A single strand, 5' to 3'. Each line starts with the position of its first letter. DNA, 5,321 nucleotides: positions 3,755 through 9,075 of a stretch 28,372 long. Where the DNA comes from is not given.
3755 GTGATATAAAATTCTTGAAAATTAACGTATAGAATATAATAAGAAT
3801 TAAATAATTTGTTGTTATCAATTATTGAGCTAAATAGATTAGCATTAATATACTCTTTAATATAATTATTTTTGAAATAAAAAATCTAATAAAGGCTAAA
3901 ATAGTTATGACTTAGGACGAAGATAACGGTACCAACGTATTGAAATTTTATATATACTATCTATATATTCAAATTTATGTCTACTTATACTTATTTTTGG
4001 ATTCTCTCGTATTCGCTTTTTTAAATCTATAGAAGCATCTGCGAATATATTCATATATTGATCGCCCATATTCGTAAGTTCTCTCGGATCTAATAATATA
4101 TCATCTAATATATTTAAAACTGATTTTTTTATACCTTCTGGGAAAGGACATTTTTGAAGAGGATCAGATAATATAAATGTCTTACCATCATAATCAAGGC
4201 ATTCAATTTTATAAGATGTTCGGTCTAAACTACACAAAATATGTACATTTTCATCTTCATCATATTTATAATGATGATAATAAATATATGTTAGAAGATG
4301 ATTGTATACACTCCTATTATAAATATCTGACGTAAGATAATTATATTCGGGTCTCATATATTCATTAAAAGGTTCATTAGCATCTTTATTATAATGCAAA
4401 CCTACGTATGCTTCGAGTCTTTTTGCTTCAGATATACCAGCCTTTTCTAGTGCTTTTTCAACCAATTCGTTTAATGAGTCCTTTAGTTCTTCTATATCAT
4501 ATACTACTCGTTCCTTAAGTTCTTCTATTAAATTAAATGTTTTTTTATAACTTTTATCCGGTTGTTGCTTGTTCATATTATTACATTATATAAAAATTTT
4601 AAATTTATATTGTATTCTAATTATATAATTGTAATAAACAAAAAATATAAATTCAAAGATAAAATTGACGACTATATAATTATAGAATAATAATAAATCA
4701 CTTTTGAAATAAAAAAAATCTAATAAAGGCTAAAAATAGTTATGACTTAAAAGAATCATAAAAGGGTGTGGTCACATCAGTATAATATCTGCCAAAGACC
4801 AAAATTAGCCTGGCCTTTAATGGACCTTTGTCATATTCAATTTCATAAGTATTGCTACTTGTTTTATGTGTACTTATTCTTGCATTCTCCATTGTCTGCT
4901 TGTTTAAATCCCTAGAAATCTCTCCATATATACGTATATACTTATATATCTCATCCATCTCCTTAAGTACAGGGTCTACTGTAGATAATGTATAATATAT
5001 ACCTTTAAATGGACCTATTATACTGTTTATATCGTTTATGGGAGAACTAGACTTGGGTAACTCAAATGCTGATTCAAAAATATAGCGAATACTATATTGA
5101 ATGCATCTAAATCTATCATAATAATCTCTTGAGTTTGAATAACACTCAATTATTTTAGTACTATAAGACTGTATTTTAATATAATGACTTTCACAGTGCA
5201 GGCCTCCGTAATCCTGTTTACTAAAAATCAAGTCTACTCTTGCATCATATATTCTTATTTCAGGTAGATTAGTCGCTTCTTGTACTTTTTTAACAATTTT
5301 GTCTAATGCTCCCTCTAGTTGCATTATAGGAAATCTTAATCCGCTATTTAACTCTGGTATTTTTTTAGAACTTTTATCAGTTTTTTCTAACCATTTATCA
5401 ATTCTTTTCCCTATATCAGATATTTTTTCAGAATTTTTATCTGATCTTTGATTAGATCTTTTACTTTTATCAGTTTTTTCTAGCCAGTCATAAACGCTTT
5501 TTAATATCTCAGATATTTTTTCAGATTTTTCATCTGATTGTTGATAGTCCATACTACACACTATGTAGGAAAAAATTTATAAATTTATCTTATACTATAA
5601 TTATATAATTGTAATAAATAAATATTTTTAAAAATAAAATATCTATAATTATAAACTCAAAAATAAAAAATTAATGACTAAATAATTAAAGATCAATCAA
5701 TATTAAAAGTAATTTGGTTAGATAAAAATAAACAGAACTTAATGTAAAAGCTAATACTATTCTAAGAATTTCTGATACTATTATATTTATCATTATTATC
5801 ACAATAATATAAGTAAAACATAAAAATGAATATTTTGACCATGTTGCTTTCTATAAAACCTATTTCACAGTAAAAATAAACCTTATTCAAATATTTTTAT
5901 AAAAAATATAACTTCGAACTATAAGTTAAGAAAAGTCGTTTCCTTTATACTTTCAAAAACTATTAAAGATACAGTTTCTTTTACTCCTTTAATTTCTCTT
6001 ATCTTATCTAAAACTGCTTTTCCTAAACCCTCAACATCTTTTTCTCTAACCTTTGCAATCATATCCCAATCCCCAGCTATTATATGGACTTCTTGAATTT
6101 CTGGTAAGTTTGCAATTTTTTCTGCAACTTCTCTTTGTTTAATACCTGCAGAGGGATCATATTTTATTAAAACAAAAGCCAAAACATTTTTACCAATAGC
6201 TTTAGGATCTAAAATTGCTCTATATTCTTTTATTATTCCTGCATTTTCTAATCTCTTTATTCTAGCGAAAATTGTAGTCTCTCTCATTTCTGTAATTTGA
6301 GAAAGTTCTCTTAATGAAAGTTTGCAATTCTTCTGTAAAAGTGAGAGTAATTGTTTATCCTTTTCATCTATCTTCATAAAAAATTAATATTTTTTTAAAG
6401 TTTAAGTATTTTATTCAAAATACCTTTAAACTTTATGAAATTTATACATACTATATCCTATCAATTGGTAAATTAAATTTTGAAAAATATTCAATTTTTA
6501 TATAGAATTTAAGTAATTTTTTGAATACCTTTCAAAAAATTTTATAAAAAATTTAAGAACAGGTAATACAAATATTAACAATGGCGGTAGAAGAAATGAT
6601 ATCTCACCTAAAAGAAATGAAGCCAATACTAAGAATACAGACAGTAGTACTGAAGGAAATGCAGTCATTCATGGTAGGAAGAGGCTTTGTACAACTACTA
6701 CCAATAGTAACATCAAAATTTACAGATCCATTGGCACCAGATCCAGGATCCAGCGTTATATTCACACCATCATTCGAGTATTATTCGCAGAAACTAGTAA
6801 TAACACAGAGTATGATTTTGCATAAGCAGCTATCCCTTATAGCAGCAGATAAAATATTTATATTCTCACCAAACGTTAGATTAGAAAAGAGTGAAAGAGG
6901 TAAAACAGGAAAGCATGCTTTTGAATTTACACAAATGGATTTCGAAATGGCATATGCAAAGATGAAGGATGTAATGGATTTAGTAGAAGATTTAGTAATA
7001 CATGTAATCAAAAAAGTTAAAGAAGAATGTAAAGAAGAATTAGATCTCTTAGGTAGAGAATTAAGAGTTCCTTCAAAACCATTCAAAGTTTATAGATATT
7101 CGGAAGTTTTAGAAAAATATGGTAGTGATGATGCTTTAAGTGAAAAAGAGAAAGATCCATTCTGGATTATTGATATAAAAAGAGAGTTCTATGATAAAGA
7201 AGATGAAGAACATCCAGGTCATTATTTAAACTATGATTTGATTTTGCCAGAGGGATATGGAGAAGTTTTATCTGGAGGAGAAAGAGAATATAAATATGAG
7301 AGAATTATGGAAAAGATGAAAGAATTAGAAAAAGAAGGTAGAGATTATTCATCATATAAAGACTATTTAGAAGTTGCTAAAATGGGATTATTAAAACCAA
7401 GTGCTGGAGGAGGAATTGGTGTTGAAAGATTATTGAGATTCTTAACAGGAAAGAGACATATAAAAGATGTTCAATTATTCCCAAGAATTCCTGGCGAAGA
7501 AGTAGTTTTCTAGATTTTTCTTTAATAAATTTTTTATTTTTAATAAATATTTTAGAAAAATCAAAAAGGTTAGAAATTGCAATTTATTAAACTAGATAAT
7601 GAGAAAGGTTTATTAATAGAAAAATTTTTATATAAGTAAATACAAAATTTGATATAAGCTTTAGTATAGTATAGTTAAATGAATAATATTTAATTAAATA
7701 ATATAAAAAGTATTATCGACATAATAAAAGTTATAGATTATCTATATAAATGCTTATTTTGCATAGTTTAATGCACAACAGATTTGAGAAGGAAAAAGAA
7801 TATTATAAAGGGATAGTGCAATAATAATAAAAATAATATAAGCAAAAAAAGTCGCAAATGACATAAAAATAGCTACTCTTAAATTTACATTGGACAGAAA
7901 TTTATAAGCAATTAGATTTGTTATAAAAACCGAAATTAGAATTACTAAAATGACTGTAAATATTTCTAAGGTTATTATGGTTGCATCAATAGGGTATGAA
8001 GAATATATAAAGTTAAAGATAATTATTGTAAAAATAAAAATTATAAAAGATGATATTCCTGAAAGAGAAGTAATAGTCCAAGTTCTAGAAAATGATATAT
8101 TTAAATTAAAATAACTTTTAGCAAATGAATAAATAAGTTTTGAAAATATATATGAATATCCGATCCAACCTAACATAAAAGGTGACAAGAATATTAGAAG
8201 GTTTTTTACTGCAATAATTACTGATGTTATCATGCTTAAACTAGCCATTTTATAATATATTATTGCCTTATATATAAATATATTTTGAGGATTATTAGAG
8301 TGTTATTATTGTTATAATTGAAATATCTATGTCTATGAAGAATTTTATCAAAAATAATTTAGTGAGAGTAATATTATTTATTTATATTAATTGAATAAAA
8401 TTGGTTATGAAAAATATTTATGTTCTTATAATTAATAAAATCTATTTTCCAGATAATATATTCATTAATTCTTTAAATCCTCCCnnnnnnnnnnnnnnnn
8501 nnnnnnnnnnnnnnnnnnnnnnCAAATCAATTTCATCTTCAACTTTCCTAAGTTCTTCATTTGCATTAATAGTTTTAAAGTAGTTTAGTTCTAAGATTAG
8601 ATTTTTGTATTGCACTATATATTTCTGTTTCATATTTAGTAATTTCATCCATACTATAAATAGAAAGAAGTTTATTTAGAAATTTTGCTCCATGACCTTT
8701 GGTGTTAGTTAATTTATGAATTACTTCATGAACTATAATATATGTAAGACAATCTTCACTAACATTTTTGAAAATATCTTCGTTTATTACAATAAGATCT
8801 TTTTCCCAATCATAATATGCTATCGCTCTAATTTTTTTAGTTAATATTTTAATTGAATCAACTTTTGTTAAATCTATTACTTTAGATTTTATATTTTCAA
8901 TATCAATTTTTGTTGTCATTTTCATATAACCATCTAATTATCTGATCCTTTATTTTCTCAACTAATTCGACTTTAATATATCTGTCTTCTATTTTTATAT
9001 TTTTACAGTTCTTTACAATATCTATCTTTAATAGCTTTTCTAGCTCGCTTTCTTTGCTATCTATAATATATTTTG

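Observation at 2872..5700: Array 1: a second, three-cassette copy of the same family, one member from each subtype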

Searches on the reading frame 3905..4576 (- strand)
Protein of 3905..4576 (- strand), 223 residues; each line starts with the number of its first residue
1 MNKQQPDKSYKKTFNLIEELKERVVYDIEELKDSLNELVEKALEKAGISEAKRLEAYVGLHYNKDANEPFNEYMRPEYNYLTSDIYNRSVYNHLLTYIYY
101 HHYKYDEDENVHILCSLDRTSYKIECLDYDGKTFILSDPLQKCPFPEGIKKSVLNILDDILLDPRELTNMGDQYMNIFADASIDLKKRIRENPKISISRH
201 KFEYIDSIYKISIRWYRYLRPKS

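Call 7: search_protein_families(library=pfam, proteins=[window:3905-4576:-], max_evalue=1)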
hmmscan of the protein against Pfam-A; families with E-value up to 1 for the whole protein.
window:3905-4576:- (223 aa): 3 families
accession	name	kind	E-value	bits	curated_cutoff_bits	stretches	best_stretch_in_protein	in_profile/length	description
PF05534.18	HicB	-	0.0086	16.4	21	1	3-43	9-51/51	HicB family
PF20715.2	DUF6827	-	0.05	13.8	26.9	1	8-73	53-117/158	Domain of unknown function (DUF6827)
PF05597.16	Phasin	-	0.14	12.7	28.8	1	11-56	64-109/126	Poly(hydroxyalcanoate) granule associated protein (phasin)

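Call 30: search_protein_representatives(alignment_id=A3)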
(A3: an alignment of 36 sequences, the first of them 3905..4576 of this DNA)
Query: 36 sequences, 219 profile positions. Proteins with E-value up to 0.001 (for the whole library): 75; up to 1e-10: 66; up to 1e-30: 50. The best 75 are listed.
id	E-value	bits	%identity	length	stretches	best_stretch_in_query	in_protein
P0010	2.2e-85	302.0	-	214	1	1-216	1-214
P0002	6.3e-68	245.0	-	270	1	1-216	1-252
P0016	8.0e-68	244.6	-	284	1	1-218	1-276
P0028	1.2e-63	230.9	-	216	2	30-219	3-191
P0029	1.6e-63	230.5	-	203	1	30-217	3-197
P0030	6.2e-61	222.1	-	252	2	13-218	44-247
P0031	3.4e-60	219.7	-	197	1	30-218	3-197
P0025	2.5e-59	216.8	-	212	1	1-216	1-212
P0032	1.6e-58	214.3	-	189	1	32-218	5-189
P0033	1.6e-56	207.7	-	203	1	30-217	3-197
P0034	4.6e-56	206.2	-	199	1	32-219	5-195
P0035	1.7e-55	204.3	-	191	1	30-214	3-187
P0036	2.3e-55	203.9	-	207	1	30-218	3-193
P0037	2.3e-55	203.9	-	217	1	1-216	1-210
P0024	1.6e-53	197.9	-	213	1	30-218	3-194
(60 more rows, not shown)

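Call 40: search_protein_families(library=phrogs, proteins=[window:3905-4576:-], max_evalue=0.01)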
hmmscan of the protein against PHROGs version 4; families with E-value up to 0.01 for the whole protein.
window:3905-4576:- (223 aa): 0 families

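Call 41: search_protein_families(library=padloc, proteins=[window:3905-4576:-], max_evalue=0.01)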
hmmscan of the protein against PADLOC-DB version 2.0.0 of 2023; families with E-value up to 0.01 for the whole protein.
window:3905-4576:- (223 aa): 0 families

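Call 55: search_solved_structures(query=A3, max_evalue=10)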
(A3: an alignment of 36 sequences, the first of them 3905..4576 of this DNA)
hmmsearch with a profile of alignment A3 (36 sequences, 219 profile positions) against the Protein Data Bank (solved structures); distinct sequences matched with E-value up to 10: 20.
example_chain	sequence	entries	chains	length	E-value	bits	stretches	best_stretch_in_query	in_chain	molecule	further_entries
5c3l_C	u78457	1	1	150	0.095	15.5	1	29-65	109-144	Nucleoporin Nup62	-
2jua_A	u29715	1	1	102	0.1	15.4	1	10-74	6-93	de novo protein S836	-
8fjg_A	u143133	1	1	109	0.23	14.2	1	32-73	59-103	H12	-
7tbl_k2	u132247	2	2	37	0.28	14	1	31-65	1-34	NUP62 CCS2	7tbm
1hx1_B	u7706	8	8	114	0.29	13.9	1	28-66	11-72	BAG family molecular chaperone regulator 1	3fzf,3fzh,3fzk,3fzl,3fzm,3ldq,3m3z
1vf6_A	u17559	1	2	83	0.29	13.9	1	35-75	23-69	PALS1-associated tight junction protein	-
5aqf_B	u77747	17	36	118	0.32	13.8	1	28-66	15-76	BAG FAMILY MOLECULAR CHAPERONE REGULATOR 1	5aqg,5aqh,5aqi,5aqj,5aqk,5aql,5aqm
3t97_C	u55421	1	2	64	0.85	12.4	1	30-74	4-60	Nuclear pore glycoprotein p62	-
9r1o_A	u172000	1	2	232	1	12.1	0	11-78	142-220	sc-apCC-6-DPH-NR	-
5ijn_H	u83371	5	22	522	1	12.1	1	29-65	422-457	Nuclear pore glycoprotein p62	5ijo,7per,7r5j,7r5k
1i6z_A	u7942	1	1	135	1.2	11.9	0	12-70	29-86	BAG-FAMILY MOLECULAR CHAPERONE REGULATOR-1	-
7zbq_A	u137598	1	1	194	1.4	11.6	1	131-214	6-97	TccC3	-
2d3e_A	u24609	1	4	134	1.7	11.4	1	9-64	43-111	General control protein GCN4 and Tropomyosin 1 alpha chain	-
1gm5_A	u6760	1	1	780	1.9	11.2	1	16-82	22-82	RECG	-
9cfs_A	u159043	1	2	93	2.4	10.9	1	26-76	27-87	Long regulatory protein rop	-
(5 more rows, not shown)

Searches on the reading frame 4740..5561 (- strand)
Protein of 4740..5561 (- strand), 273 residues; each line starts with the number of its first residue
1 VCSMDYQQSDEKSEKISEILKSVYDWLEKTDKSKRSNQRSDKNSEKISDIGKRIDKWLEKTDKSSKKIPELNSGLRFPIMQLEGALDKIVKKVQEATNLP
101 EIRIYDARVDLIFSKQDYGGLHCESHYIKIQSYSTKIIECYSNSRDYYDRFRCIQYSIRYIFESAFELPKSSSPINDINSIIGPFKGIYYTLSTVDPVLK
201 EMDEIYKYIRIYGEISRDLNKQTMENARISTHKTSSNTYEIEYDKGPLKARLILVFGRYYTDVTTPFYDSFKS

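Call 7: search_protein_families(library=pfam, proteins=[window:4740-5561:-], max_evalue=1)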
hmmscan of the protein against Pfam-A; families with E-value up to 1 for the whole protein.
window:4740-5561:- (273 aa): 6 families
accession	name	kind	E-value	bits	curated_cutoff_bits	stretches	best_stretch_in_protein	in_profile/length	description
PF24079.1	UBR4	-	0.018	15.8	27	0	191-265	25-99/125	E3 ubiquitin-protein ligase UBR4-like domain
PF13907.11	CHD1-like_C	-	0.038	14.9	28.3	1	9-66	4-66/96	Chromodomain-helicase-DNA-binding protein 1-like, C-terminal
PF05659.16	RPW8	-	0.039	14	30.4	0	16-76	13-73/139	Arabidopsis broad-spectrum mildew resistance protein RPW8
PF08066.17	PMC2NT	-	0.06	14.4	23.3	1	8-64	28-85/91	PMC2NT (NUC016) domain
PF12918.12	TcdB_N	-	0.13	13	27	1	4-43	17-54/66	TcdB toxin N-terminal helical domain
PF05836.17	Chorion_S16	-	0.25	12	25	0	96-126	66-96/108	Chorion protein S16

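Call 40: search_protein_families(library=phrogs, proteins=[window:4740-5552:-], max_evalue=0.01)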
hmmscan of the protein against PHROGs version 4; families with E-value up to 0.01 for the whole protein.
window:4740-5552:- (270 aa): 0 families

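Call 41: search_protein_families(library=padloc, proteins=[window:4740-5552:-], max_evalue=0.01)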
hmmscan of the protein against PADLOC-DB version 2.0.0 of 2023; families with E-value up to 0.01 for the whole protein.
window:4740-5552:- (270 aa): 2 families
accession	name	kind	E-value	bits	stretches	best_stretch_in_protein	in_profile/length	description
PDLC01206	Cas8f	-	0.004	14.4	1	13-81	280-339/387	CAS-I-F; effector_LS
PDLC02363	PycTM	-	0.0054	14.6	0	199-231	101-129/154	-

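Call 84: predict_structure(alignment_id=A8)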
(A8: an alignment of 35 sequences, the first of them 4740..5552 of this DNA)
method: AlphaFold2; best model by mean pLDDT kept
length: 270 residues; sequences in the alignment: 35
mean_pLDDT: 73.6   pTM: 0.65
mean pLDDT of the five models: 73.6, 73.3, 72.6, 71.9, 71.7
residues with pLDDT >= 90: 41; 70-90: 134; 50-70: 52; < 50: 43
segments of 3 or more residues with pLDDT < 50: 1-10, 28-42, 58-64, 265-270
pLDDT, mean of each block of 10 residues (from residue 1): 41 55 51 42 49 51 53 85 90 85 88 65 79 83 72 77 85 83 85 85 88 92 85 89 93 87 50
secondary structure, 60 per line:
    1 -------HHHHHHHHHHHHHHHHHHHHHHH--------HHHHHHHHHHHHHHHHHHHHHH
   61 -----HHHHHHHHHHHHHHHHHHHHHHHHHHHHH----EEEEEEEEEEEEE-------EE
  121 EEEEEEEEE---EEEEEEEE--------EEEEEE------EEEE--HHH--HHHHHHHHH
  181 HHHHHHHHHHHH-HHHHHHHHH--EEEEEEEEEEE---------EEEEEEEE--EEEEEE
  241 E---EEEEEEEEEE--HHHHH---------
elements in order: H8-30 H39-60 H66-94 E99-111 E119-129 E133-140 E149-154 E161-164 H172-192 H194-202 E205-215 E225-232 E235-241 E245-254 H257-261

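Call 86: fold_search(model_id=the predicted structure, library=pdb)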
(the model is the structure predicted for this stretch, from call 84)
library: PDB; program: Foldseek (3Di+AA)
matches with E <= 10: 1263; with E <= 0.001: 3
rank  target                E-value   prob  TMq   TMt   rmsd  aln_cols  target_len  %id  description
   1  1iwm_A                1.3e-04  0.69  0.15  0.19  15.8       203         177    8  Crystal Structure of the Outer Membrane Lipoprotein Receptor, LolB (released 2003-07-15)
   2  9tpm                  3.2e-04  0.41  0.14  0.15  19.6       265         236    9  Structure of LolB from Porphyromonas gingivalis (released 2026-02-18)
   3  3wjt                  5.1e-04  0.54  0.15  0.20  15.8       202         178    8  Crystal structure of the L68D variant of mLolB (released 2014-03-05)
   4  8c29_O                3.0e-03  0.14  0.10  0.13  19.4       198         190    8  Cryo-EM structure of photosystem II C2S2 supercomplex from Norway spruce (Picea abies) at 2.8 Angstrom resolution (released 2023-07-26)
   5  3buu_B                3.8e-03  0.35  0.16  0.19  19.1       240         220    9  Crystal structure of LolA superfamily protein NE2245 from Nitrosomonas europaea (released 2008-01-22)
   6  2hzs_A                4.1e-03  0.13  0.12  0.14  20.3       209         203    7  Structure of the Mediator head submodule Med8C/18/20 (released 2006-09-12)
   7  2e2i_H                5.7e-03  0.16  0.11  0.19  16.1       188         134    9  RNA polymerase II elongation complex in 5 mM Mg+2 with 2'-dGTP (released 2006-12-19)
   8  9tp6_B                7.2e-03  0.35  0.17  0.19  18.3       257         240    8  Structure of LolA3 from Porphyromonas gingivalis (released 2026-02-18)
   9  8h92_A                7.2e-03  0.21  0.13  0.16  17.1       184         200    8  Ziziphus jujuba adenylyl cyclase (released 2024-01-03)
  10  8cgm_A                7.2e-03  0.13  0.10  0.13  17.9       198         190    9  Structure of the lipoprotein transporter LolA from Porphyromonas gingivalis (released 2023-06-21)
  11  5fj8_H                7.6e-03  0.18  0.10  0.18  17.8       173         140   13  Cryo-EM structure of yeast RNA polymerase III elongation complex at 3. 9 A (released 2015-11-25)
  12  5xnm_O                7.6e-03  0.09  0.08  0.10  21.9       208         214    7  Structure of unstacked C2S2M2-type PSII-LHCII supercomplex from Pisum sativum (released 2017-09-20)
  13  5n9j_Y                8.1e-03  0.18  0.11  0.15  19.4       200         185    6  Core Mediator of transcriptional regulation (released 2017-05-17)
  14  4gwp_F                8.1e-03  0.09  0.10  0.12  20.9       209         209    6  Structure of the Mediator Head Module from S. cerevisiae (released 2012-10-31)
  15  7b1z_A                9.1e-03  0.44  0.14  0.26  12.4       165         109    5  Virulence-associated protein VapB from the intracellular pathogen Rhodococcus equi (released 2021-07-28)
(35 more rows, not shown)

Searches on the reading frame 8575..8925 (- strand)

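Call 8: search_protein_families(library=pfam, proteins=[window:8575-8925:-], max_evalue=0.01)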
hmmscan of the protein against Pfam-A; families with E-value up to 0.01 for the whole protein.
window:8575-8925:- (116 aa): 2 families
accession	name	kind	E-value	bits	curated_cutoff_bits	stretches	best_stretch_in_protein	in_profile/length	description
PF10263.15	SprT-like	-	1.9e-06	28.2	25.6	1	34-92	32-98/108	SprT-like family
PF01863.23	YgjP-like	-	0.0023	18.4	26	1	55-88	161-192/207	YgjP-like, metallopeptidase domain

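Call 40: search_protein_families(library=phrogs, proteins=[window:8575-8925:-], max_evalue=0.01)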
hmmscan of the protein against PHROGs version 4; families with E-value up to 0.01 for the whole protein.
window:8575-8925:- (116 aa): 3 families
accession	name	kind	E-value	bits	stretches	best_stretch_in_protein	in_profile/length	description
phrog_6445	-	unknown function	0.00018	22.5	1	24-108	27-112/180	-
phrog_10840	-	unknown function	0.0012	19.8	1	30-87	49-106/223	-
phrog_3768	-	unknown function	0.0075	17.2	0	18-80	34-97/216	-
